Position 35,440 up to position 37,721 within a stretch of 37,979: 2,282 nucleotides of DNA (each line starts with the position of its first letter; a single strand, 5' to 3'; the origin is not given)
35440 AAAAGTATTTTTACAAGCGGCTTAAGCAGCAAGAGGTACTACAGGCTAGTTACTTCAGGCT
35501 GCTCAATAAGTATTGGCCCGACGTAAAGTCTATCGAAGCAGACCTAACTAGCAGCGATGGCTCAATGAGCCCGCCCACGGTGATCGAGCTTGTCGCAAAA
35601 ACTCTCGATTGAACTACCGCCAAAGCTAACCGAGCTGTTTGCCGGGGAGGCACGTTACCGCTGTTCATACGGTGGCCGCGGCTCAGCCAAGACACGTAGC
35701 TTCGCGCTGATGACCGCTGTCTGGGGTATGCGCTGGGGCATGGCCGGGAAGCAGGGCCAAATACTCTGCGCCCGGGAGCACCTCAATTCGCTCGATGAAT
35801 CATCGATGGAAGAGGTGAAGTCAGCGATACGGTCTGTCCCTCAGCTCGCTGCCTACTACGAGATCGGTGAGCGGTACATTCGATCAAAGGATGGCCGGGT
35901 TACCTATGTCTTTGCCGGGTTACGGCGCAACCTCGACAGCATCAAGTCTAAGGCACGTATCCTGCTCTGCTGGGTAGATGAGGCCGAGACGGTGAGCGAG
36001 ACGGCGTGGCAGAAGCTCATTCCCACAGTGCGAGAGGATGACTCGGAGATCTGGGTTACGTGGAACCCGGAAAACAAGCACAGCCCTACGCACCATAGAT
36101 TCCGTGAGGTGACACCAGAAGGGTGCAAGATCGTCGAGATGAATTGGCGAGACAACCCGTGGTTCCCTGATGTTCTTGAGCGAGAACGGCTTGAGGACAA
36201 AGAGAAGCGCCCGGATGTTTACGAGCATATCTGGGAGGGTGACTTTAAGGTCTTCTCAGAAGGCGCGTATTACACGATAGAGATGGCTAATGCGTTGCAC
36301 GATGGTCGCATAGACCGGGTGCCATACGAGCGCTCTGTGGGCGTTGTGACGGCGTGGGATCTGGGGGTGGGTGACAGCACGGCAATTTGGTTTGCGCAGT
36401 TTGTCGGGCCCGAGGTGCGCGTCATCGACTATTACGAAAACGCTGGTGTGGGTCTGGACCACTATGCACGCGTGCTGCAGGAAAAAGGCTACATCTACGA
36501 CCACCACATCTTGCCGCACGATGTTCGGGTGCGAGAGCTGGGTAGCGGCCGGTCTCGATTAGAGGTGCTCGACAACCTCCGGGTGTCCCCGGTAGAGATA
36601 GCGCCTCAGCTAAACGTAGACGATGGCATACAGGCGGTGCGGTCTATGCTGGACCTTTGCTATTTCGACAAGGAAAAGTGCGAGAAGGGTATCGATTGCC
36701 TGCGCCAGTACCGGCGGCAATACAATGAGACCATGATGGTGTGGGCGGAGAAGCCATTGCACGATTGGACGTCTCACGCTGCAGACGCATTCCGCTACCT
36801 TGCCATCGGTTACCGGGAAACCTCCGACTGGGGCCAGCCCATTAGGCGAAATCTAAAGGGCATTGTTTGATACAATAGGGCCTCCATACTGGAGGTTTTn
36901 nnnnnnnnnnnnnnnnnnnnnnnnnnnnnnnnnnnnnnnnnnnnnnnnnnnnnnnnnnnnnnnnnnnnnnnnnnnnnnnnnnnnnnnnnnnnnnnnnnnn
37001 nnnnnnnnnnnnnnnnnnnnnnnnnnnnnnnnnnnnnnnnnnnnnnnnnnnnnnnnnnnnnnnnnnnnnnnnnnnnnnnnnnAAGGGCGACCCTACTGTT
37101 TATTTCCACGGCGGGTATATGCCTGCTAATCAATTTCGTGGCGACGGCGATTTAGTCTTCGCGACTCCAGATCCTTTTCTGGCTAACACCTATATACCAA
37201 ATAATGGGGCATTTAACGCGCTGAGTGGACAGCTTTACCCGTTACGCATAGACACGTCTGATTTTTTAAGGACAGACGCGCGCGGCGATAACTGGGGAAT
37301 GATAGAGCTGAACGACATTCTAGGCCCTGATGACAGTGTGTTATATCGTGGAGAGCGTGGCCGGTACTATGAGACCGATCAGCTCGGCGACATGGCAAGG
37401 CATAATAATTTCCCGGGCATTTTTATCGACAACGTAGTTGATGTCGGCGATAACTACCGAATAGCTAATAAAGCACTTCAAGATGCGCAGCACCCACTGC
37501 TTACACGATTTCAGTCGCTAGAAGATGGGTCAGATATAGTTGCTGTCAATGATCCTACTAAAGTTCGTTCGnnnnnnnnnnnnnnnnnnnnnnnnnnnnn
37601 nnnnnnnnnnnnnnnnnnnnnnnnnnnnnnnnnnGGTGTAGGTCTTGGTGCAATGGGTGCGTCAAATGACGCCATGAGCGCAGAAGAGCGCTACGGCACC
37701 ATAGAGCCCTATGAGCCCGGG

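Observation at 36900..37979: A 689-aa gene is hidden by the linearisation point and carries an ART-like domain next to terL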

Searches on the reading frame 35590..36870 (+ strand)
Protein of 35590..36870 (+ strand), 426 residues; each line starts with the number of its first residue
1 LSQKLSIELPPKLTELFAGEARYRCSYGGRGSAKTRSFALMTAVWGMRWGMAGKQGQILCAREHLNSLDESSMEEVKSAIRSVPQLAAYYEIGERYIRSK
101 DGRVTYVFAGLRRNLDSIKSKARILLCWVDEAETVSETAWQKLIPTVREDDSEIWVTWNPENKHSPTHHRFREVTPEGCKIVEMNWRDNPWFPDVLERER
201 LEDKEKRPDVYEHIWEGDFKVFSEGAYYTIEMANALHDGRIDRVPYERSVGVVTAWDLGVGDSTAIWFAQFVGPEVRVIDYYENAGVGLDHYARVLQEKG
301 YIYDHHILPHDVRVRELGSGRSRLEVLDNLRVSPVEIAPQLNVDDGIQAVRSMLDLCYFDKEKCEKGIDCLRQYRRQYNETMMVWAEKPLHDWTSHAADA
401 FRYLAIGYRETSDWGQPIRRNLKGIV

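Call 7: search_protein_families(library=phrogs, proteins=[window:35590-36870:+], max_evalue=0.001)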
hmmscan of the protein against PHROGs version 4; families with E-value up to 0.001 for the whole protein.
window:35590-36870:+ (426 aa): 4 families
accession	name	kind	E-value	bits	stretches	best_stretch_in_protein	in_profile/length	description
phrog_3717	-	head and packaging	3.8e-63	214.5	1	3-237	5-242/277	terminase large subunit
phrog_2472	-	unknown function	1.1e-50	173.9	1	180-407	76-307/324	-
phrog_2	-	head and packaging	2.5e-45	156.5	1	9-406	266-590/807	terminase large subunit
phrog_8711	-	head and packaging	0.00011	23.2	1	6-81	10-81/89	terminase large subunit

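Call 59: search_dna_similar(query=window:35590-36870:+, collection=phages, mode=protein, max_rows=12)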
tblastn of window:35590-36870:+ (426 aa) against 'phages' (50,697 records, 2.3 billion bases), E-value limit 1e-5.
Records with a match: 1650; places in all: 1653; records where one place covers at least 80% of the query: 194.
Best place of each record, by identity: 60-80% 36; <60% 1614.
By first word of the organism name: Vibrio 436; Pseudomonas 382; Salmonella 135; Klebsiella 96; Acinetobacter 84; Escherichia 63; Microbacterium 49; Ralstonia 31; Enterococcus 29; Burkholderia 25; and 71 more.
By host as written in the record: - 480; Pseudomonas aeruginosa 156; Pseudomonas aeruginosa PAO1 91; Klebsiella pneumoniae 51; Acinetobacter baumannii 41; Pseudomonas sp. 30; Vibrio cyclitrophicus 30; Escherichia coli 30; and 355 more.
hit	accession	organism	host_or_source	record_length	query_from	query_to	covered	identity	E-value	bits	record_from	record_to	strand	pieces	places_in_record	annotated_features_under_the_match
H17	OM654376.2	Paracoccus phage vB_PmaP_KLEP18-1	Paracoccus marcusii strain KR4M-18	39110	7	408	94%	55.5%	9e-130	418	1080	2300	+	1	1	terminase large subunit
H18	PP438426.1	Microcystis phage Mae-JY35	Microcystis aeruginosa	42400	5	410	95%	50.2%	3e-109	359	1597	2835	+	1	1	terminase large subunit | hypothetical protein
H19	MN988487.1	Rhizobium phage RHph_Y1_10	Rhizobium etli Y1_10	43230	7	410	95%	49.9%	1e-117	383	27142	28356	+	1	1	terminase large subunit protein | putative homing endonuclease protein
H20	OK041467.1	Pseudomonas phage PAE2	Pseudomonas aeruginosa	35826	5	413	96%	49.2%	9e-116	377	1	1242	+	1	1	putative terminase large subunit protein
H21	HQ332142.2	Sulfitobacter phage pCB2047-A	Sulfitobacter sp. CB2047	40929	6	410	95%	47.5%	4e-108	355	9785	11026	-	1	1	terminase | hypothetical protein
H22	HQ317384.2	Sulfitobacter phage pCB2047-C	Sulfitobacter sp. CB2047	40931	6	410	95%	47.5%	4e-108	355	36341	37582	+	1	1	terminase | hypothetical protein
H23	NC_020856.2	Sulfitobacter phage pCB2047-C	Sulfitobacter sp. CB2047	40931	6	410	95%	47.5%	4e-108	355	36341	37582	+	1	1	terminase large subunit | hypothetical protein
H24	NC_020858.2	Sulfitobacter phage pCB2047-A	Sulfitobacter sp. CB2047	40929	6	410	95%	47.5%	4e-108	355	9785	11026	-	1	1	terminase large subunit | hypothetical protein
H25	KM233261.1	Sulfitobacter phage NYA-2014a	Sulfitobacter sp. CB2047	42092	6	410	95%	47.5%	4e-108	355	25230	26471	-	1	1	terminase | hypothetical protein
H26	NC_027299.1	Sulfitobacter phage NYA-2014a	Sulfitobacter sp. CB2047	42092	6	410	95%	47.5%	4e-108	355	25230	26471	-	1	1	terminase large subunit | hypothetical protein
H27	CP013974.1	Erwinia phage LS-2018a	Erwinia tracheiphila MDcuke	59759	1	408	96%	43.7%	4e-81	278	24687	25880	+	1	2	record has no annotation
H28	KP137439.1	Mannheimia phage vB_MhS_3927AP1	Mannheimia haemolytica 3927A serotype A6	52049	2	403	94%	44.2%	2e-80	276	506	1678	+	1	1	terminase large subunit | terminase, small subunit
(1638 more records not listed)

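Call 60: get_annotated_region(hit=H17, flank=6000)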
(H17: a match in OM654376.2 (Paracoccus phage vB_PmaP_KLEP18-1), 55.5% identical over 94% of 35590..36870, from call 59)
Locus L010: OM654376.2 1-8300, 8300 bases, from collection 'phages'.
description: Paracoccus phage vB_PmaP_KLEP18-1, complete genome.
organism: Paracoccus phage vB_PmaP_KLEP18-1 (NCBI taxid 2928861)
taxonomy: Viruses; Duplodnaviria; Heunggongvirae; Uroviricota; Caudoviricetes
host: Paracoccus marcusii strain KR4M-18; source: water samples from gypsum karst lake Kirkilai; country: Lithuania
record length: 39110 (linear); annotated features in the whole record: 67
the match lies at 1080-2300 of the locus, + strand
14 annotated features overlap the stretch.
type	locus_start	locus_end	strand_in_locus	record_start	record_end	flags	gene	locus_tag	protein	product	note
CDS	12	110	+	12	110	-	-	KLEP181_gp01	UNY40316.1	hypothetical protein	-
CDS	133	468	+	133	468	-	-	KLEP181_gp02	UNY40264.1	terminase small subunit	-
CDS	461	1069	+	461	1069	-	-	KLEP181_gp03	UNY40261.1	HNH endonuclease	-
CDS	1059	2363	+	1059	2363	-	-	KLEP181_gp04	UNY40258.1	terminase large subunit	-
CDS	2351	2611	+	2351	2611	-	-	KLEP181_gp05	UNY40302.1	hypothetical protein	-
CDS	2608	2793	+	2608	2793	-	-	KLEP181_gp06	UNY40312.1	hypothetical protein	-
CDS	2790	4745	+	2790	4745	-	-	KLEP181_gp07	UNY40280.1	portal protein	-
CDS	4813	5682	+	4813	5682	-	-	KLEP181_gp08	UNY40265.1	hypothetical protein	-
CDS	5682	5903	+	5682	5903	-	-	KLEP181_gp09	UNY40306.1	hypothetical protein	-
CDS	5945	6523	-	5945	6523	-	-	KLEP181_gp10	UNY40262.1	HNH endonuclease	-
CDS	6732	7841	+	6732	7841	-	-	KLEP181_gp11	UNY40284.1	major capsid protein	-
CDS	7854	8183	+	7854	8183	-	-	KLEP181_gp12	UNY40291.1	structural protein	-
CDS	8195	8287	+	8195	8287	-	-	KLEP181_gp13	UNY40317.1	hypothetical protein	-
CDS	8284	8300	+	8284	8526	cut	-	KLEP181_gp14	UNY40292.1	structural protein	-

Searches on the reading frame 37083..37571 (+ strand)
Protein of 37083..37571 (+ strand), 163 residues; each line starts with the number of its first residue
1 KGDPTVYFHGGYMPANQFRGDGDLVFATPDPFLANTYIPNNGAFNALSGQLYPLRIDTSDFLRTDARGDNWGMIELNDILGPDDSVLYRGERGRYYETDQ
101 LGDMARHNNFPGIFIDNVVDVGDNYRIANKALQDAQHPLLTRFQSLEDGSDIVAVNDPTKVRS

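Call 87: find_homologous_proteins(query=A4, max_evalue=0.001)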
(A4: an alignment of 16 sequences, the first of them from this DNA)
Query A4 (16 sequences) (163 aa, profile of the alignment): 2 proteins with E <= 0.001 among 1826 candidates.
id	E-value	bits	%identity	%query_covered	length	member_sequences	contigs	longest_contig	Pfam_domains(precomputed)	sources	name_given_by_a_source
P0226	1.7e-58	215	71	99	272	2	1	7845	-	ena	-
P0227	6.1e-36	142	51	100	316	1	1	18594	-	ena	-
